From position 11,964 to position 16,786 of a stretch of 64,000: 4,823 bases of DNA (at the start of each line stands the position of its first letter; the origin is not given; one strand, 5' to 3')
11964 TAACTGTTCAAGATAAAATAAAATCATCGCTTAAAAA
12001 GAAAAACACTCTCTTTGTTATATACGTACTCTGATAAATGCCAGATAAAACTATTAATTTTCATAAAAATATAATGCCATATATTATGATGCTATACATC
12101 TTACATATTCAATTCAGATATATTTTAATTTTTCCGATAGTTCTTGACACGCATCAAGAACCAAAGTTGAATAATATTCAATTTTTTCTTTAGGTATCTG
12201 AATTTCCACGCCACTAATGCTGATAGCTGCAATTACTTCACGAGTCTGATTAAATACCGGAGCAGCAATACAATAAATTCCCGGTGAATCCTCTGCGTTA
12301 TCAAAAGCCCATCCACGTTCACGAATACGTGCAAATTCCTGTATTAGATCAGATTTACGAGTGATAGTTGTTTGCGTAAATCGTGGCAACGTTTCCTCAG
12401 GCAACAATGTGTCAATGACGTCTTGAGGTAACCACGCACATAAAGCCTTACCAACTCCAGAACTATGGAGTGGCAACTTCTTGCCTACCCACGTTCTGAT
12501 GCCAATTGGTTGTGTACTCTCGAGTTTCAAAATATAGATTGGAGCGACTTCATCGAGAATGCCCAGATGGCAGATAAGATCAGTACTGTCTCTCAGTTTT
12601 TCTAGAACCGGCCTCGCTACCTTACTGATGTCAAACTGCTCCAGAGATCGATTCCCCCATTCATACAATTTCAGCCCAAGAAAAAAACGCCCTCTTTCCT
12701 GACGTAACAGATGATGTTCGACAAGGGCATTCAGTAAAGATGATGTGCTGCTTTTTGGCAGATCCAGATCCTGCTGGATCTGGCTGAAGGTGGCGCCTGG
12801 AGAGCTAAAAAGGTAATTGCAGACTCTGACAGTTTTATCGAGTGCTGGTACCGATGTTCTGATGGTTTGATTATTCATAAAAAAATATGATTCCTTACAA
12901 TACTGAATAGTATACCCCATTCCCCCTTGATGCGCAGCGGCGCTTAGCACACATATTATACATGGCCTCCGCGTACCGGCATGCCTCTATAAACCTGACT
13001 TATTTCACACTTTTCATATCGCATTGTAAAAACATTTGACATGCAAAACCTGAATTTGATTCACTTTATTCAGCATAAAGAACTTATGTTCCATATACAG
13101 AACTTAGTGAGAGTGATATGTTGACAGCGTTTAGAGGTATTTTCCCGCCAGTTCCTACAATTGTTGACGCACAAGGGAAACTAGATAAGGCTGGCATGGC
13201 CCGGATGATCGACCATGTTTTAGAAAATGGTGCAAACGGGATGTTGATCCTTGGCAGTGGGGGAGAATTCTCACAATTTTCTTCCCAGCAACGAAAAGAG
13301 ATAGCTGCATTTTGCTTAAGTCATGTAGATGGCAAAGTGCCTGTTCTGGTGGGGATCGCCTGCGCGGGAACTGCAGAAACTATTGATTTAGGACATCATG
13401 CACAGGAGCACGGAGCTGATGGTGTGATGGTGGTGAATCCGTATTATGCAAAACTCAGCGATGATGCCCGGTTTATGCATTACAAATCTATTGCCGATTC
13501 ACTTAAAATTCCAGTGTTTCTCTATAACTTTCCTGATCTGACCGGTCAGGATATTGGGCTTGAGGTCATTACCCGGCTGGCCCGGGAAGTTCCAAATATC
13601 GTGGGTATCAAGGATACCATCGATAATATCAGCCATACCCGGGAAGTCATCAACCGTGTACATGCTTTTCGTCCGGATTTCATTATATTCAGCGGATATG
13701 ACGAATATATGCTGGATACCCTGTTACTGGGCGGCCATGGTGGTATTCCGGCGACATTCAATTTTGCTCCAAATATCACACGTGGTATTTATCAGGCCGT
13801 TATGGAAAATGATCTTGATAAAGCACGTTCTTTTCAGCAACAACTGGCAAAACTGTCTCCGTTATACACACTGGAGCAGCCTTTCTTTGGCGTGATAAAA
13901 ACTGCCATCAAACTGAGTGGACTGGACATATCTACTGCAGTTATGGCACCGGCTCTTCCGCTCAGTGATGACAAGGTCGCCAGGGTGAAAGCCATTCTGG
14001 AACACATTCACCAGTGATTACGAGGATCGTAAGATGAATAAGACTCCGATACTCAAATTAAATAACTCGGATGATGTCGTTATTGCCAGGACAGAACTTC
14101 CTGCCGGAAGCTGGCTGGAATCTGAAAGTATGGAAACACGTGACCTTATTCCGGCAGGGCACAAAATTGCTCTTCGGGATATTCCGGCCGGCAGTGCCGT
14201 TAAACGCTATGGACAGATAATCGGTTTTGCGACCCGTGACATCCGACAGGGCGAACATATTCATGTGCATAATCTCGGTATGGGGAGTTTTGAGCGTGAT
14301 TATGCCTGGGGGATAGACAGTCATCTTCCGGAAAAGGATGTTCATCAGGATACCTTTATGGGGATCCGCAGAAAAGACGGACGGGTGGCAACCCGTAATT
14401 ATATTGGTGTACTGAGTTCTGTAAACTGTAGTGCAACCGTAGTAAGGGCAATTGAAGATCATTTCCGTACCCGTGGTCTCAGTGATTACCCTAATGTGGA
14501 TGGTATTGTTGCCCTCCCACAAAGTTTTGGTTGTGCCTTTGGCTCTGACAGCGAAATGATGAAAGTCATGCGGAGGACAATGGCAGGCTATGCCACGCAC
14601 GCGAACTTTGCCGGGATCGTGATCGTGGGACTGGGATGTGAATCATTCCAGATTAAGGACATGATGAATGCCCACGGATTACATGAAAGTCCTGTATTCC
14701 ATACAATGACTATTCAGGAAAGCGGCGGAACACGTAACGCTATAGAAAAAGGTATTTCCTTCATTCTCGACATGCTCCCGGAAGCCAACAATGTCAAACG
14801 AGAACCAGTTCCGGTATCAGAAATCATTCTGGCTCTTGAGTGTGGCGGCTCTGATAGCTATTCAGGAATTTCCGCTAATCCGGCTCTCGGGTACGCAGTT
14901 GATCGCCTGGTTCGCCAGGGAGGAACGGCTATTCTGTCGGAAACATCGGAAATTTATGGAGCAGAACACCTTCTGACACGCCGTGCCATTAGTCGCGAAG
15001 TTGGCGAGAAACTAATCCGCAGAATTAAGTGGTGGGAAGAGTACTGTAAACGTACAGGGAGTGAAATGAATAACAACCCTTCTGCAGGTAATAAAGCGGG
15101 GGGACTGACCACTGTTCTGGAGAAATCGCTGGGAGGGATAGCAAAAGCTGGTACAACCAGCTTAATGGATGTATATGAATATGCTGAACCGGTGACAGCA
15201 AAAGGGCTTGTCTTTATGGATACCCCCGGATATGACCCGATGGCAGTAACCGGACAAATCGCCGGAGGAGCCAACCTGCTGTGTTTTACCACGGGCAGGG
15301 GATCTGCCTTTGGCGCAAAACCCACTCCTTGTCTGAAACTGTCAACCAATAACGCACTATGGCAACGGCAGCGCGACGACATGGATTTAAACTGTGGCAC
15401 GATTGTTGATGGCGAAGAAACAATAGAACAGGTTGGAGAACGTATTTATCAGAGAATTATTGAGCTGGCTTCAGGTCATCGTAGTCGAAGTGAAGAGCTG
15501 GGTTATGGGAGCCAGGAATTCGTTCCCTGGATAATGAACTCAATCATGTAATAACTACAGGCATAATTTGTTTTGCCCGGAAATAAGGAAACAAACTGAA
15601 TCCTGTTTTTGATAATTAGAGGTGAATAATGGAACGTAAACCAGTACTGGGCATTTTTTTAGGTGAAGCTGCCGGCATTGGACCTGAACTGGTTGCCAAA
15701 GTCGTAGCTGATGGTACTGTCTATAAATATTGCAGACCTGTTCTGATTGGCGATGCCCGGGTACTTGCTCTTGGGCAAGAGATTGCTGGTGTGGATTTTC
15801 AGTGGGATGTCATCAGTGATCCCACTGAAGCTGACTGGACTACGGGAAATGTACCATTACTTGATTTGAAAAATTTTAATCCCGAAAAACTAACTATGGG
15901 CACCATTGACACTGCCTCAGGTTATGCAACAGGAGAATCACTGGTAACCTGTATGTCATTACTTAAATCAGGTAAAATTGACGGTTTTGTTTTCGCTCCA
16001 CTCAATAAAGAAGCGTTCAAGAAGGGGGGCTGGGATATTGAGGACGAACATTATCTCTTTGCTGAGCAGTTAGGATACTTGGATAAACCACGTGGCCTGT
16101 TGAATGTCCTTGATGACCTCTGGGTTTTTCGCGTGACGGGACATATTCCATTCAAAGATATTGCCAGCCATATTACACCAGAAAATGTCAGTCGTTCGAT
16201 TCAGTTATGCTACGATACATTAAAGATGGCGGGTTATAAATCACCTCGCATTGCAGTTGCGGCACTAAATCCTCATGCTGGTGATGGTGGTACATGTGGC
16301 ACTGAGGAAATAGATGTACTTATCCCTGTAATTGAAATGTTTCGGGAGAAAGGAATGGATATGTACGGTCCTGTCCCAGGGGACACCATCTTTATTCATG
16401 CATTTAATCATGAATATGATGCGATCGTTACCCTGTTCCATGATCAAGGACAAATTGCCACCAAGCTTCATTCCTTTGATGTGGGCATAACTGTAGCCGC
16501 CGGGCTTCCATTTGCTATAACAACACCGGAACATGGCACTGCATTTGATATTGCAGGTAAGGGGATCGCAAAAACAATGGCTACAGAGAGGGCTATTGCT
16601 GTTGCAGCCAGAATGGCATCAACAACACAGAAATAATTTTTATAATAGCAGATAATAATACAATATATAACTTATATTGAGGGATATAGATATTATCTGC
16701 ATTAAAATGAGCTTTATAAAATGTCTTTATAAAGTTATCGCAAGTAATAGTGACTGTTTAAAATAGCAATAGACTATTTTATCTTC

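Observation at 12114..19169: Uncharacterised sugar-acid-type catabolic operon (IclR regulator; DHDPS-like, UxaA/GarD-like, PdxA-like, MFS, amidohydrolase-2)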

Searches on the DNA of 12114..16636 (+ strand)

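Call 56: search_dna_similar(query=window:12114-16636:+, collection=ecoli_genomes, mode=near, max_rows=12, rows=spread)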
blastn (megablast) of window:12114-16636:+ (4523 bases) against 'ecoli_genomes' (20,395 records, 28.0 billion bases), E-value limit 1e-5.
Records with a match: 451; places in all: 451; records where one place covers at least 80% of the query: 449.
Genomes with a match: 451 of 5426; with a place that covers at least 80% of the query: 449. Places per genome that has any: lowest 1, median 1, highest 1. On chromosomes: 451 places; on plasmids: 0.
Best place of each record, by identity: >=99% 56; 95-99% 394; 80-90% 1.
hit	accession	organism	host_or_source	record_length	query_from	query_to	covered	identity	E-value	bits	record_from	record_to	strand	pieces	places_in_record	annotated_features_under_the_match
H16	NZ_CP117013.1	Escherichia coli strain MLI114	Homo sapiens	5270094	1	4523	100%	100.0%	0e+0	8353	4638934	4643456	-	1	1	UxaA family hydrolase | PdxA family dehydrogenase | dihydrodipicolinate synthase family protein | IclR family transcriptional regulator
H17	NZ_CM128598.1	Escherichia coli strain E600003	Homo sapiens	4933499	1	4523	100%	100.0%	0e+0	8342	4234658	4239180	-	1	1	UxaA family hydrolase | 4-hydroxythreonine-4-phosphate dehydrogenase PdxA | dihydrodipicolinate synthase family protein | IclR family transcriptional regulator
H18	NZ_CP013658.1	Escherichia coli strain uk_P46212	Homo sapiens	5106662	1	4511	100%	98.2%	0e+0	7871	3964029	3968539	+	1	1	UxaA family hydrolase | PdxA family dehydrogenase | dihydrodipicolinate synthase family protein | IclR family transcriptional regulator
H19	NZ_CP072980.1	Escherichia coli strain 2547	Homo sapiens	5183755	1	4511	100%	98.2%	0e+0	7871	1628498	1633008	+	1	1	UxaA family hydrolase | PdxA family dehydrogenase | dihydrodipicolinate synthase family protein | IclR family transcriptional regulator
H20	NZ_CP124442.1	Escherichia coli strain AVS0196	environmental: river near WWTP effluent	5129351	1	4511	100%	98.2%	0e+0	7871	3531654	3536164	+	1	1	UxaA family hydrolase | PdxA family dehydrogenase | dihydrodipicolinate synthase family protein | IclR family transcriptional regulator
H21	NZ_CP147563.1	Escherichia coli strain GN04204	Homo sapiens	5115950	1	4511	100%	98.2%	0e+0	7871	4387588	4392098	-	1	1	UxaA family hydrolase | PdxA family dehydrogenase | dihydrodipicolinate synthase family protein | IclR family transcriptional regulator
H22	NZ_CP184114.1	Escherichia coli strain AZ 191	Homo sapiens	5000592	1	4511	100%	98.2%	0e+0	7871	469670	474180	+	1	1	UxaA family hydrolase | PdxA family dehydrogenase | dihydrodipicolinate synthase family protein | IclR family transcriptional regulator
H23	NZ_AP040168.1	Escherichia coli strain NR2550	Homo sapiens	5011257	1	4511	100%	98.2%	0e+0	7871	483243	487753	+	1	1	UxaA family hydrolase | PdxA family dehydrogenase | dihydrodipicolinate synthase family protein | IclR family transcriptional regulator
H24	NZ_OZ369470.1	Escherichia coli strain Esc11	not applicable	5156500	1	4511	100%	98.2%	0e+0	7871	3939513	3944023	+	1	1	UxaA family hydrolase | PdxA family dehydrogenase | dihydrodipicolinate synthase family protein | IclR family transcriptional regulator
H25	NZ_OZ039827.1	Escherichia coli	-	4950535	1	4511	100%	98.2%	0e+0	7871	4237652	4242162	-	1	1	UxaA family hydrolase | PdxA family dehydrogenase | dihydrodipicolinate synthase family protein | IclR family transcriptional regulator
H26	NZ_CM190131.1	Escherichia coli strain 23753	Homo sapiens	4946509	1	4511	100%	98.2%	0e+0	7871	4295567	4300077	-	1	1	UxaA family hydrolase | PdxA family dehydrogenase | dihydrodipicolinate synthase family protein | IclR family transcriptional regulator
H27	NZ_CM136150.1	Escherichia coli strain PRO_A-1534-6M-A_ESBL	Homo sapiens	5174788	1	2191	48%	100.0%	0e+0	4041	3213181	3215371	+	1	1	dihydrodipicolinate synthase family protein | IclR family transcriptional regulator | UxaA family hydrolase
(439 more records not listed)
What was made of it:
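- The core is 98-100% conserved in 451 genomes (call 56).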

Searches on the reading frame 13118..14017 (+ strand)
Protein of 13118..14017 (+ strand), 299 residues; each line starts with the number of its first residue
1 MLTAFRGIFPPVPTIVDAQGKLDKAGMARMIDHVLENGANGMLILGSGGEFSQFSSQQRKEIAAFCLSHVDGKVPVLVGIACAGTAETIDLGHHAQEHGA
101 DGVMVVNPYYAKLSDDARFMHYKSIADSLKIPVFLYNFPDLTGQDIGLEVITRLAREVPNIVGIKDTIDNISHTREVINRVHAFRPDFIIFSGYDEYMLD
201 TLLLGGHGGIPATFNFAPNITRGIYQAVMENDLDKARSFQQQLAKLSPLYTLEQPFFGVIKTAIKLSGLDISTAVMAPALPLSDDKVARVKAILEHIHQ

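Call 7: search_protein_families(proteins=[window:13118-14017:+], library=ncbifam, max_evalue=0.00001)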
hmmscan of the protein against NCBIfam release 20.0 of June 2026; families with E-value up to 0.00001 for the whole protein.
window:13118-14017:+ (299 aa): 7 families
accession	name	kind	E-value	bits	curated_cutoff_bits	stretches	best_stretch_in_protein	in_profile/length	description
TIGR00674.1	dapA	equivalog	1.2e-53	181.8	206.15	1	16-296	10-285/286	4-hydroxy-tetrahydrodipicolinate synthase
TIGR02313.1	HpaI-NOT-DapA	exception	9.9e-49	165.7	396.7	1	5-271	1-263/294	2,4-dihydroxyhept-2-ene-1,7-dioic acid aldolase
NF003164.0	PRK04147.1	equivalog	1e-46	159.6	281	1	4-297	3-290/294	N-acetylneuraminate lyase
TIGR00683.1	nanA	equivalog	2.1e-41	142.2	382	1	6-292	2-283/293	N-acetylneuraminate lyase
NF002958.0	PRK03620.1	subfamily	1.7e-34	119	278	1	11-298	18-300/307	5-dehydro-4-deoxyglucarate dehydratase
TIGR03249.1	KdgD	equivalog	2.3e-32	112.3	373.95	1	14-297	18-298/299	5-dehydro-4-deoxyglucarate dehydratase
NF040954.1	Arch_KDGaldase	equivalog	2.7e-31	109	390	1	8-297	3-281/288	bifunctional 2-dehydro-3-deoxy-phosphogluconate/2-dehydro-3-deoxy-6-phosphogalactonate aldolase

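Call 36: search_solved_structures(query=window:13118-14017:+, max_evalue=1e-20)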
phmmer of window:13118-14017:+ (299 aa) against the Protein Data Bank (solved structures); distinct sequences matched with E-value up to 1e-20: 118 (the best 60 are shown).
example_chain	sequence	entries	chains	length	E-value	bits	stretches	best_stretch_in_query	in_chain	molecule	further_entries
3n2x_A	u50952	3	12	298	5.5e-87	294.9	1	5-297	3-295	Uncharacterized protein yagE | YagE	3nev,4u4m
2v8z_A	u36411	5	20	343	6.7e-87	294.7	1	4-297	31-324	YAGE | Probable 2-keto-3-deoxy-galactonate aldolase YagE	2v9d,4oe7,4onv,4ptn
3noe_A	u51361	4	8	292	6.1e-43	150.4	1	12-253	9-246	Dihydrodipicolinate synthase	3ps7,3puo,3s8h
6p90_A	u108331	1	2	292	8.3e-43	150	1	12-253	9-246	4-hydroxy-tetrahydrodipicolinate synthase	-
3qze_A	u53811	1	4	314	1.2e-42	149.4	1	11-253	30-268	Dihydrodipicolinate synthase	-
1o5k_A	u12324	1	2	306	2.3e-42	148.5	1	5-294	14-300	4-hydroxy-tetrahydrodipicolinate synthase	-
3pb0_A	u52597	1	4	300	5.7e-42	147.2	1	3-294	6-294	Dihydrodipicolinate synthase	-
3pb2_A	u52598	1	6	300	6.9e-42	146.9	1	3-294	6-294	Dihydrodipicolinate synthase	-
7jz7_A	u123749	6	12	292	9.8e-42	146.4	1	5-296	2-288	4-hydroxy-tetrahydrodipicolinate synthase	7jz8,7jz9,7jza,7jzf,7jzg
3g0s_A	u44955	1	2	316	3.9e-41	144.5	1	5-296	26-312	Dihydrodipicolinate synthase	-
7jzc_A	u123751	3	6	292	4.8e-41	144.2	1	5-296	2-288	4-hydroxy-tetrahydrodipicolinate synthase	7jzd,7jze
2pur_A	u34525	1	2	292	4.9e-41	144.1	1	5-296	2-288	Dihydrodipicolinate synthase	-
6mqh_A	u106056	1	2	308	6.3e-41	143.8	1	5-284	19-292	4-hydroxy-tetrahydrodipicolinate synthase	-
2a6n_A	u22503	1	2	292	9.4e-41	143.2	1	5-296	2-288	Dihydrodipicolinate synthase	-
7jzb_A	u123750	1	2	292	1.3e-40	142.8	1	5-296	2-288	4-hydroxy-tetrahydrodipicolinate synthase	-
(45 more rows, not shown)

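Call 61: search_solved_structures(query=window:13118-14017:+, max_evalue=1e-80, show_alignments=1)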
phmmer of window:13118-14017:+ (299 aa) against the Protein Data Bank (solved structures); distinct sequences matched with E-value up to 1e-80: 2.
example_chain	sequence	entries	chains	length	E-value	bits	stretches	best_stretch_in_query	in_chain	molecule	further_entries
3n2x_A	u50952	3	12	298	5.5e-87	294.9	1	5-297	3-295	Uncharacterized protein yagE | YagE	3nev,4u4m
2v8z_A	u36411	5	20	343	6.7e-87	294.7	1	4-297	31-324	YAGE | Probable 2-keto-3-deoxy-galactonate aldolase YagE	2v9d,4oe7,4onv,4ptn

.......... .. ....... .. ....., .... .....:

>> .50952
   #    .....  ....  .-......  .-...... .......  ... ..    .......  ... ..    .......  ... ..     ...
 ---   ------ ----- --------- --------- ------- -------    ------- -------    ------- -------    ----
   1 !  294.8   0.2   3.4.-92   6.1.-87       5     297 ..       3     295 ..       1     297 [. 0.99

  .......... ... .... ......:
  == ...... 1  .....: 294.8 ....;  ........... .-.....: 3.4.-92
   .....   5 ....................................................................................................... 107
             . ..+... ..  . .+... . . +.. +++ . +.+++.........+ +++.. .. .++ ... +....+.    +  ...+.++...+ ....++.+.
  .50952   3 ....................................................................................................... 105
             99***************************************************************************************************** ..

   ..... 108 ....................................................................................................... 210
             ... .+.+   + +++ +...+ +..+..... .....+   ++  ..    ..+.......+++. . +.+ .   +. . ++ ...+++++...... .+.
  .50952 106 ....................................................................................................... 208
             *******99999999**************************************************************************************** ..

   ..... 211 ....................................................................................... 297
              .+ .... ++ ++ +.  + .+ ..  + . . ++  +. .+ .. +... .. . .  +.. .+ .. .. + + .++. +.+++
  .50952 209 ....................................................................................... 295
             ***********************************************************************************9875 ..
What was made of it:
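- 13118..14017 (+): DHDPS/NAL-family class I aldolase, YagE-like (2-keto-3-deoxy-acid aldolase). 295 bits / about 50% identity to E. coli YagE structures 3n2x/2v8z (calls 36, 61); Schiff-base Lys165 in GIKDT, Tyr136, GSGGE motif read from the call 61 alignment; below DapA, NanA and KdgD cut-offs (call 7)
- On DHDPS/NAL class I aldolase family: K165 (GIKDT), Y136 (LYNFP) and G46-E50 (GSGGE) aligned to YagE (call 61)
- On YagE/YjhH 2-keto-3-deoxy-pentonate/galactonate aldolase: 295 bits and about 50% identity over the full length, far above the next PDB hit at 150 bits (calls 36, 61).
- Aldolase: about 50% identical to YagE with the catalytic Lys and Tyr present (calls 36, 61).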
